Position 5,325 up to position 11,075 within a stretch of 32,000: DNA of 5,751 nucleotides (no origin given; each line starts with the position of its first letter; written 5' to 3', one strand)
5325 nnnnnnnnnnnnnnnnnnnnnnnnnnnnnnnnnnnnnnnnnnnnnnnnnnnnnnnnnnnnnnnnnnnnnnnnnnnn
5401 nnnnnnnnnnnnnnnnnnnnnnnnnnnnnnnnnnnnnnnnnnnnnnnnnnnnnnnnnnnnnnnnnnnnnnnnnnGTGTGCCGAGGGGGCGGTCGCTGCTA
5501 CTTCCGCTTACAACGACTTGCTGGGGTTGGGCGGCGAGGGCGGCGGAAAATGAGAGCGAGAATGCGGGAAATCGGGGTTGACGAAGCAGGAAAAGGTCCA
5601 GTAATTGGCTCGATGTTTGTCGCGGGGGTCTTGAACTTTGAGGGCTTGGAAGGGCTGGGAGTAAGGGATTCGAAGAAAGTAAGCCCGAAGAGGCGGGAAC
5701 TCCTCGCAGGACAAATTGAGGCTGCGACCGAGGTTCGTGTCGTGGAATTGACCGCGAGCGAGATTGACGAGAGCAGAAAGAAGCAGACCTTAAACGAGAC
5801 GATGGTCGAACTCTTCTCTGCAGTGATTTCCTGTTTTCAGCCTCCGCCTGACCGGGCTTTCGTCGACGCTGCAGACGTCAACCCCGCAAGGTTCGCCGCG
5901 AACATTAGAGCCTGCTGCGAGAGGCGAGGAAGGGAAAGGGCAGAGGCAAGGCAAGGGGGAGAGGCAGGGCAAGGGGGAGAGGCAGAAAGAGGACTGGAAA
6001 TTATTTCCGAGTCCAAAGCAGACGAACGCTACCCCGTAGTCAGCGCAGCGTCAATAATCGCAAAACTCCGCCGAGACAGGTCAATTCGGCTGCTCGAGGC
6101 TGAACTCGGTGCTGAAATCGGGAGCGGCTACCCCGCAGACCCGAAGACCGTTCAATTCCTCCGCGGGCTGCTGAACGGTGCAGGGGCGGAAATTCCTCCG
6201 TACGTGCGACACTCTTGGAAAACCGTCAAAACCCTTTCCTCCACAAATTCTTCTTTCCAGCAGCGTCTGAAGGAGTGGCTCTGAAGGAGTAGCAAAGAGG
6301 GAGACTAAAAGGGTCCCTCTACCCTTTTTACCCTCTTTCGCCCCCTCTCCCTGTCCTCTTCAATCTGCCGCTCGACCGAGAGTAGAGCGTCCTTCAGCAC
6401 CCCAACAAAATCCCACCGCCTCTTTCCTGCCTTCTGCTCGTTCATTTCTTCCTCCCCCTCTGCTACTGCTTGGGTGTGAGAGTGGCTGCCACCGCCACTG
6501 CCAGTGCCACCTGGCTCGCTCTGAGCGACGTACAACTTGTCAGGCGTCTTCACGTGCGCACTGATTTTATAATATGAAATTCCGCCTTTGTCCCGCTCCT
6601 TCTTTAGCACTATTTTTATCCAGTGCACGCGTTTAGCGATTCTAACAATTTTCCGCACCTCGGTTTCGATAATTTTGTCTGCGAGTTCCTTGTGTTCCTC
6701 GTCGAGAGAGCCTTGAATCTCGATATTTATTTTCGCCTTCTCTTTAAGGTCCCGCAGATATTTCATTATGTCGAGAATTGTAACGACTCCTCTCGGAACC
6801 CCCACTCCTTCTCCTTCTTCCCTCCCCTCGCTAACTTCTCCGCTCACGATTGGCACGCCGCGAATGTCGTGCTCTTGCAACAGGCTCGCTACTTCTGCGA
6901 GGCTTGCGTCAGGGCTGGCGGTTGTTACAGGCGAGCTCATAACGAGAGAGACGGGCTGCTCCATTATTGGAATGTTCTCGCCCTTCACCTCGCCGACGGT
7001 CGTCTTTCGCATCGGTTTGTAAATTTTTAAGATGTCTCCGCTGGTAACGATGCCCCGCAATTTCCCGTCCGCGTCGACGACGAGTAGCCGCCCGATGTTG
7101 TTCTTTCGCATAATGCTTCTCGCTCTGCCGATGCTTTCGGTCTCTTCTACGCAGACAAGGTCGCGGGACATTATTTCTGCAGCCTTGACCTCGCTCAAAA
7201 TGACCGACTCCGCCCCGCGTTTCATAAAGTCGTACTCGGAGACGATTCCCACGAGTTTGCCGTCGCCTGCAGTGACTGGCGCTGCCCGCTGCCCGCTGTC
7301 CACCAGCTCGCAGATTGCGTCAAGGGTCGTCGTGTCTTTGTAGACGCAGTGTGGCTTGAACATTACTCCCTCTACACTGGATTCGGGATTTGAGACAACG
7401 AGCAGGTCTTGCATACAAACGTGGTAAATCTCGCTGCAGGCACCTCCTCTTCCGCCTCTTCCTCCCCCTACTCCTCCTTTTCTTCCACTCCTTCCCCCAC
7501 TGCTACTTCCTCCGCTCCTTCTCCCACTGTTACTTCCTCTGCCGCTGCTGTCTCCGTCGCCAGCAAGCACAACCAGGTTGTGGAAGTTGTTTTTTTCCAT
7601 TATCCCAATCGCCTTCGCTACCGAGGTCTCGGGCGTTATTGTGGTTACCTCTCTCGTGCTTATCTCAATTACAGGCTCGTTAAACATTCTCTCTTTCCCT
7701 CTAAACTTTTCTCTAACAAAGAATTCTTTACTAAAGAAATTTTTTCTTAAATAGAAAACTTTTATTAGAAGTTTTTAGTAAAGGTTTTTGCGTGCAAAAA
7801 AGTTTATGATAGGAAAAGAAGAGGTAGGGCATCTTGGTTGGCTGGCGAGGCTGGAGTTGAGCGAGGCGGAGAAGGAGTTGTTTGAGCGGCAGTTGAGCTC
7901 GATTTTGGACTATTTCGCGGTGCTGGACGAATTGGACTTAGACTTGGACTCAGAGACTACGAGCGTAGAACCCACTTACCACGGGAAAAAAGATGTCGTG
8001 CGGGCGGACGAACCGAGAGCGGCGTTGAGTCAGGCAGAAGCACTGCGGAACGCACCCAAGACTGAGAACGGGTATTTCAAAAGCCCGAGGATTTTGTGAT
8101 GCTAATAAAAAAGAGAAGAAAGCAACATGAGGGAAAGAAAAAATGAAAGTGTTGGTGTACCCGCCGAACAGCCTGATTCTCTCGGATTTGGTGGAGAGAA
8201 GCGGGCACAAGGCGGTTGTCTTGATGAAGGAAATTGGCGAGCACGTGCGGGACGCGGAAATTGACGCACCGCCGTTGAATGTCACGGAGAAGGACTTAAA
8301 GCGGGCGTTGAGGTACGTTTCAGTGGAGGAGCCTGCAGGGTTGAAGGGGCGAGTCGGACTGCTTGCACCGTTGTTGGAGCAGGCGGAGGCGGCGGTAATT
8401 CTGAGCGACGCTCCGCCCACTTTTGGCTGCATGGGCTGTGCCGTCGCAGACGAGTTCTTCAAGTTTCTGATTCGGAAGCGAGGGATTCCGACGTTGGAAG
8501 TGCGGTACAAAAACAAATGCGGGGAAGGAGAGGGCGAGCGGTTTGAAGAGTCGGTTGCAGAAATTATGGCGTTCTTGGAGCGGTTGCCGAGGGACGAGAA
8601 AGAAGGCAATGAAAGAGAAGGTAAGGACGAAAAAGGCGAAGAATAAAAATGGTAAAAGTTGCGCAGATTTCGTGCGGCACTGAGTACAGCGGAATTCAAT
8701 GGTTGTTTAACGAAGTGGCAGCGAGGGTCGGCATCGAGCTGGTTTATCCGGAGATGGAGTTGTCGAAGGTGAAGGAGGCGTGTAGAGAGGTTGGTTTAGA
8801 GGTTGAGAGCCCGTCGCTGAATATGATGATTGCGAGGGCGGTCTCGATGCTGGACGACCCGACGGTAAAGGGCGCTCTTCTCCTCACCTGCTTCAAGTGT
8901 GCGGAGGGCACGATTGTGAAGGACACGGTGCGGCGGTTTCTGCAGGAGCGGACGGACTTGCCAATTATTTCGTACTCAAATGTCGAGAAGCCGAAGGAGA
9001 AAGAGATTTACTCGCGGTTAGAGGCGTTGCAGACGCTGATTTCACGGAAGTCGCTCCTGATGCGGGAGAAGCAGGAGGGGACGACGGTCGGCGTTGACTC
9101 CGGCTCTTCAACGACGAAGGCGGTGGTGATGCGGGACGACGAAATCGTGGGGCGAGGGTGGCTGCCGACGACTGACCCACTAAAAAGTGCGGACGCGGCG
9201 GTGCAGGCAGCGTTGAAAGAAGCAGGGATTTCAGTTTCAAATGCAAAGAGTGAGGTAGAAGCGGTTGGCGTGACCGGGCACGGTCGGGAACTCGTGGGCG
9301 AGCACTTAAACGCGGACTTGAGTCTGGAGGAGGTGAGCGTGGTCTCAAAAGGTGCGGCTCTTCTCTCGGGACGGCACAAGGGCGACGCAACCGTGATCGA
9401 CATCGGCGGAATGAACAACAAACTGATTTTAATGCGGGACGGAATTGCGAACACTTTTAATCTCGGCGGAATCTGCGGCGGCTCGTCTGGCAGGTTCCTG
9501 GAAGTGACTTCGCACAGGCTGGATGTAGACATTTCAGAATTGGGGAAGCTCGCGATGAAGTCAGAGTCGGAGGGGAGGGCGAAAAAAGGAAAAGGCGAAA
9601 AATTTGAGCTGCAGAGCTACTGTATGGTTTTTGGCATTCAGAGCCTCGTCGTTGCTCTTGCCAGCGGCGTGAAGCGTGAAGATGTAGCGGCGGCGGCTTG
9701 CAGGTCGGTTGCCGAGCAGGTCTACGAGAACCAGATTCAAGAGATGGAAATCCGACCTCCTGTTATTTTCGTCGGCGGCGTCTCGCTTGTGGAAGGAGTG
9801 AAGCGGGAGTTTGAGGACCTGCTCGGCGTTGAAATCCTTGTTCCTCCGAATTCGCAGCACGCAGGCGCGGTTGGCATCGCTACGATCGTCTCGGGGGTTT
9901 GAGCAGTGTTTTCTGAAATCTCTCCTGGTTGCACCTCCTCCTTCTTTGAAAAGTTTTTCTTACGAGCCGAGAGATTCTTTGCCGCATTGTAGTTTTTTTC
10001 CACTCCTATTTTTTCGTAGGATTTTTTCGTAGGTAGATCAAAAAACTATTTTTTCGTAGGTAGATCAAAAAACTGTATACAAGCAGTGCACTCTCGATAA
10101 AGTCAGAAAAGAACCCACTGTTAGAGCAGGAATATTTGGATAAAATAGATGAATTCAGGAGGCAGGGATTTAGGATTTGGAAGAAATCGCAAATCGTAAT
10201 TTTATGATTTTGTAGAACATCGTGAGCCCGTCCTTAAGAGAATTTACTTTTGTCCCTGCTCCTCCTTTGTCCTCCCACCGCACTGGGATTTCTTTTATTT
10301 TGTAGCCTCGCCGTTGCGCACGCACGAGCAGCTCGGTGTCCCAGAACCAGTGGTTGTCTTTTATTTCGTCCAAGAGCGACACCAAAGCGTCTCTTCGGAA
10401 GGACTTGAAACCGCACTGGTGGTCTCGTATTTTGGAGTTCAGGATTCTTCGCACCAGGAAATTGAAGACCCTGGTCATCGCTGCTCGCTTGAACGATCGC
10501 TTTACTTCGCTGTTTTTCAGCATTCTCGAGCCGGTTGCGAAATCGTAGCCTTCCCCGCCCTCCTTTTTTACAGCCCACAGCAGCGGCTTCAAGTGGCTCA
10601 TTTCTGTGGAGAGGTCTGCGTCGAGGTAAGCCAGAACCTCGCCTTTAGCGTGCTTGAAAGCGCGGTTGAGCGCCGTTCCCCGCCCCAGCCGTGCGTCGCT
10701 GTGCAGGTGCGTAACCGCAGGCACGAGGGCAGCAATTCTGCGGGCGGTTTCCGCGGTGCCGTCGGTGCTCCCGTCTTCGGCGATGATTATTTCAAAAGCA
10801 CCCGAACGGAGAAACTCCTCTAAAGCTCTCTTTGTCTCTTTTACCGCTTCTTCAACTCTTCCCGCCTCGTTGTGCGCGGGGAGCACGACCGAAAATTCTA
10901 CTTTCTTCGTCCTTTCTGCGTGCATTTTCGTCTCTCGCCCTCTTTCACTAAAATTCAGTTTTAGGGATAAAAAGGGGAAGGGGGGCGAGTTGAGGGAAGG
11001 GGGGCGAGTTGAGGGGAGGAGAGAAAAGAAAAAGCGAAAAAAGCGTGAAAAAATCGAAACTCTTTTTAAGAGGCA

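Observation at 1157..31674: Window-wide burst of short perfect tandem duplications inserted in-frame into conserved housekeeping proteins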

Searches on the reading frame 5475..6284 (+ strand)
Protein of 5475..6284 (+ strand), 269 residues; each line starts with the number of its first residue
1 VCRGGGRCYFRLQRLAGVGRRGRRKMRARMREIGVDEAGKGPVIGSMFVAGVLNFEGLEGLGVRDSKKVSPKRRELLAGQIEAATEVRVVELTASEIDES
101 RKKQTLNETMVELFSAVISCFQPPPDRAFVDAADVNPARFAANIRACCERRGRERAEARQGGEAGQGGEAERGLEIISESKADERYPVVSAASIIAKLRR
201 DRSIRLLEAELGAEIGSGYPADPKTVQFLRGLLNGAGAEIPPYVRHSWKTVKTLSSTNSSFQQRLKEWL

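Call 39: search_protein_families(library=pfam, proteins=[window:5475-6284:+], max_evalue=0.001)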
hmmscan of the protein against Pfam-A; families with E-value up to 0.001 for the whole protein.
window:5475-6284:+ (269 aa): 1 family
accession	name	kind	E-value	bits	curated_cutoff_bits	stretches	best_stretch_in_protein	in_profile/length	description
PF01351.25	RNase_HII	-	3e-36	125.6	25.8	1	33-251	1-199/199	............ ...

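Call 44: search_solved_structures(query=window:5547-6281:+, show_alignments=1, max_evalue=1e-10)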
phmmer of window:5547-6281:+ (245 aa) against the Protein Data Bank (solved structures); distinct sequences matched with E-value up to 1e-10: 13.
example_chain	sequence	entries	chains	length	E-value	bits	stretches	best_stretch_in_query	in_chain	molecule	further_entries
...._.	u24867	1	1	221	5.4e-40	140.8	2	150-233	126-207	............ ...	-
2dff_A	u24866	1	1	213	5.9e-40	140.7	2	150-231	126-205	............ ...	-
1io2_A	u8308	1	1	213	6.1e-40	140.6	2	150-232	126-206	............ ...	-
2dfe_A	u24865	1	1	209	2.7e-39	138.5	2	150-230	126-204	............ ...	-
1uax_A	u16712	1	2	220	4.1e-37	131.4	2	6-123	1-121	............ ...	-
3p83_D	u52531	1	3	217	4.3e-37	131.3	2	4-120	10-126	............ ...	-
1i39_A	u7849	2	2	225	1.5e-36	129.5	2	7-120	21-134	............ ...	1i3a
1x1p_A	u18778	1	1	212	6.9e-36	127.4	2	7-120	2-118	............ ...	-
1eke_A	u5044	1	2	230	2.2e-27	99.6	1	9-231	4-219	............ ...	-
8yjz_H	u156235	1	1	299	1.2e-18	70.9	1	148-231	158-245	Ribonuclease H2 subunit A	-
3puf_A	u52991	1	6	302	1.3e-18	70.9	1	148-231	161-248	Ribonuclease H2 subunit A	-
3kio_A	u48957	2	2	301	2e-18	70.2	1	149-230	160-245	Ribonuclease H2 subunit A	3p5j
3p56_A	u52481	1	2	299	2.1e-16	63.6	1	148-231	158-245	Ribonuclease H2 subunit A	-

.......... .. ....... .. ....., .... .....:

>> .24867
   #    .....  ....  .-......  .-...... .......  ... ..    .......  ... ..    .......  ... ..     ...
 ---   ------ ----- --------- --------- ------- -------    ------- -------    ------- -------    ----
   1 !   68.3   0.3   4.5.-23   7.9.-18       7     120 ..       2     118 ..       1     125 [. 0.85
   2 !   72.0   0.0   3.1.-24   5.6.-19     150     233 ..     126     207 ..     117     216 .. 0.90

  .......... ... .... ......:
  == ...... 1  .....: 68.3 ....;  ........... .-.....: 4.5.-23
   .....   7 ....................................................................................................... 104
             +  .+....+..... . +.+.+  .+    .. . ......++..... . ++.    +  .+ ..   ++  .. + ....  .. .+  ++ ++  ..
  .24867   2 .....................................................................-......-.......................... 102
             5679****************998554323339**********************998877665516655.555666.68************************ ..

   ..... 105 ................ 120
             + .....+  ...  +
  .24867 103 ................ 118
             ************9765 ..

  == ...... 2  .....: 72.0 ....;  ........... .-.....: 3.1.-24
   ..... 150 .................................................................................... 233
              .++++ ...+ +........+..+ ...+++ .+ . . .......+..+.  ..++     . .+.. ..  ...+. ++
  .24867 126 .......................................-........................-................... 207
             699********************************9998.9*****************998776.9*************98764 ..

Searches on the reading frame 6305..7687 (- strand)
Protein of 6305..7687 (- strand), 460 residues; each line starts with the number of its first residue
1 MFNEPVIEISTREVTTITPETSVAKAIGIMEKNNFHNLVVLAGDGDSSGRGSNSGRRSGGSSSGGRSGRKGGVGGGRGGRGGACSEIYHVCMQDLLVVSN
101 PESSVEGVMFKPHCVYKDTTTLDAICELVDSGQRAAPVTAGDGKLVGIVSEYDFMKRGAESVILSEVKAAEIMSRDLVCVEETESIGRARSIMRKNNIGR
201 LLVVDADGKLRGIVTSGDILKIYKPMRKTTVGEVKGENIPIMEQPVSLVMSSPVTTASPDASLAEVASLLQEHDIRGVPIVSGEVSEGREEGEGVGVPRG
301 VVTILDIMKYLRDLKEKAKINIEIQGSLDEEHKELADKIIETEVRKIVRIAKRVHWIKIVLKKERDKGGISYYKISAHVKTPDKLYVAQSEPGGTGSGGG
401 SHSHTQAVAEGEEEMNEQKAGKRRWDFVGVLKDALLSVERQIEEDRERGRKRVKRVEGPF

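Call 39: search_protein_families(library=pfam, proteins=[window:6305-7687:-], max_evalue=0.001)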
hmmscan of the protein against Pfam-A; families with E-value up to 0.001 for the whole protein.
window:6305-7687:- (460 aa): 1 family
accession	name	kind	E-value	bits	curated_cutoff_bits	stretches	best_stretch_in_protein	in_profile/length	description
PF00571.33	CBS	-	3.1e-46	155.9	24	4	170-223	2-55/57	CBS domain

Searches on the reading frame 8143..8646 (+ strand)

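Call 39: search_protein_families(library=pfam, proteins=[window:8143-8646:+], max_evalue=0.001)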
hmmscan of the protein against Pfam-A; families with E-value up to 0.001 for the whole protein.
window:8143-8646:+ (167 aa): 1 family
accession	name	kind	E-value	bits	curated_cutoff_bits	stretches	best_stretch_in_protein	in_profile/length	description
PF09885.14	DUF2112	-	2.2e-48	164.2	25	1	1-147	1-142/143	Uncharacterized protein conserved in archaea (DUF2112)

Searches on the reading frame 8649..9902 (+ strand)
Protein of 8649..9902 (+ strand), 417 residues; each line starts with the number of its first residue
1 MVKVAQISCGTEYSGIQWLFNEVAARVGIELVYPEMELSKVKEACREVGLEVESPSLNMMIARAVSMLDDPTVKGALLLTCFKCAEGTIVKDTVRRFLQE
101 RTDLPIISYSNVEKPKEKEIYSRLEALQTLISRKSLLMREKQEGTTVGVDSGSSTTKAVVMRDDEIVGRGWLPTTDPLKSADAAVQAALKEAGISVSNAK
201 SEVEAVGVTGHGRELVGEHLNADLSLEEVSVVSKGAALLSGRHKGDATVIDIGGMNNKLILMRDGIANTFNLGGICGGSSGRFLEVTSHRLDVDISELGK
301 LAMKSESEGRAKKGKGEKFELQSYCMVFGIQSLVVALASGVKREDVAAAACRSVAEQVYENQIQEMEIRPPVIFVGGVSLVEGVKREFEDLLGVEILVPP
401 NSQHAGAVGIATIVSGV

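Call 31: find_related_loci(query=window:8649-9899:+, collection=metagenome_contigs, flank=10000)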
Query window:8649-9899:+ (417 aa) in metagenome_contigs; peptide patterns used: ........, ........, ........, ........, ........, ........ (x = any residue, [..] = any of these).
510 stretches matched a pattern; 66 encode a relative of the query (tblastn E <= 1e-3); 66 distinct loci.
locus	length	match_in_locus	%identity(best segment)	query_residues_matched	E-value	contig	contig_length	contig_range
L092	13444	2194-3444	100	1-417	0e+0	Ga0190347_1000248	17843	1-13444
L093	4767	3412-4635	84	1-417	0e+0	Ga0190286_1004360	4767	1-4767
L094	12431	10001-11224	84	1-417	0e+0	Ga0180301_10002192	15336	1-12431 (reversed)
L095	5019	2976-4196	84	1-417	0e+0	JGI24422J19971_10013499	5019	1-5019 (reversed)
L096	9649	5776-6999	83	1-417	0e+0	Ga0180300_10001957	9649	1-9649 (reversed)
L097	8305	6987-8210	83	1-417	0e+0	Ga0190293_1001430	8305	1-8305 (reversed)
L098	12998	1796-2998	80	1-417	0e+0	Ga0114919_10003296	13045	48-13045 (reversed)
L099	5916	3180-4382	79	1-417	0e+0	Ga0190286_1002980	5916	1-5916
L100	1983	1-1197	80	5-417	0e+0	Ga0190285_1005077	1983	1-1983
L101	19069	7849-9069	80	1-417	0e+0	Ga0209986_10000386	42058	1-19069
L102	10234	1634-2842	80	1-417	0e+0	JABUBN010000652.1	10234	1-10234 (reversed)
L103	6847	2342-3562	80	1-417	0e+0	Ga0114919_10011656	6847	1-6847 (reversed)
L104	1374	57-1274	79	2-417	0e+0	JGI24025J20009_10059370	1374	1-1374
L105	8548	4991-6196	78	2-417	0e+0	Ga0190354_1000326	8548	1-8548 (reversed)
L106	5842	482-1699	78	2-417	0e+0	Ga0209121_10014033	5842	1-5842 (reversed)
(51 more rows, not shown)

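Call 39: search_protein_families(library=pfam, proteins=[window:8649-9902:+], max_evalue=0.001)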
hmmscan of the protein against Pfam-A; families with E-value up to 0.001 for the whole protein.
window:8649-9902:+ (417 aa): 1 family
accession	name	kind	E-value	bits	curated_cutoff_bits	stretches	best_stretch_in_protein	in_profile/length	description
PF01869.26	BcrAD_BadFG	-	1.1e-54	186.3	31.5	1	147-411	1-268/271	BadF/BadG/BcrA/BcrD ATPase family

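Call 47: find_encoding_contigs(protein=window:8649-9902:+, flank=10000, max_places=8)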
Protein window:8649-9902:+ (417 aa): no gene with exactly this product is on record in the collection.

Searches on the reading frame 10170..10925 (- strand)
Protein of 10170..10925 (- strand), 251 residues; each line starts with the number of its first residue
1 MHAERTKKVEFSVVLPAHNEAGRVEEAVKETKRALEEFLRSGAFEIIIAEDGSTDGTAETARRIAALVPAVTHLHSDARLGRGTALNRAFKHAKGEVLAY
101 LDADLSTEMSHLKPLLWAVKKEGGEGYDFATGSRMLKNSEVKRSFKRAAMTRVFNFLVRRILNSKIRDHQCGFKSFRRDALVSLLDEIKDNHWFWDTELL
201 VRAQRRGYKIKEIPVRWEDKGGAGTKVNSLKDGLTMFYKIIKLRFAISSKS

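Call 39: search_protein_families(library=pfam, proteins=[window:10170-10925:-], max_evalue=0.001)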
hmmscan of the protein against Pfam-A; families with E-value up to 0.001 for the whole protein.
window:10170-10925:- (251 aa): 4 families
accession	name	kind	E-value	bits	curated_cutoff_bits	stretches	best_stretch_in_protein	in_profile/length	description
PF00535.33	Glycos_transf_2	-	5.6e-28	98.4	23.3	1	12-181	1-164/168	Glycosyl transferase family 2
PF10111.15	Glyco_tranf_2_2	-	2.9e-08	34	27.3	1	12-105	1-92/276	Glycosyltransferase like family 2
PF13641.12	Glyco_tranf_2_3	-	8.1e-07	29.7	27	1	11-144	3-133/230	Glycosyltransferase like family 2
PF13704.12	Glyco_tranf_2_4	-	0.0009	20.1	27.5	0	39-104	15-81/98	Glycosyl transferase family 2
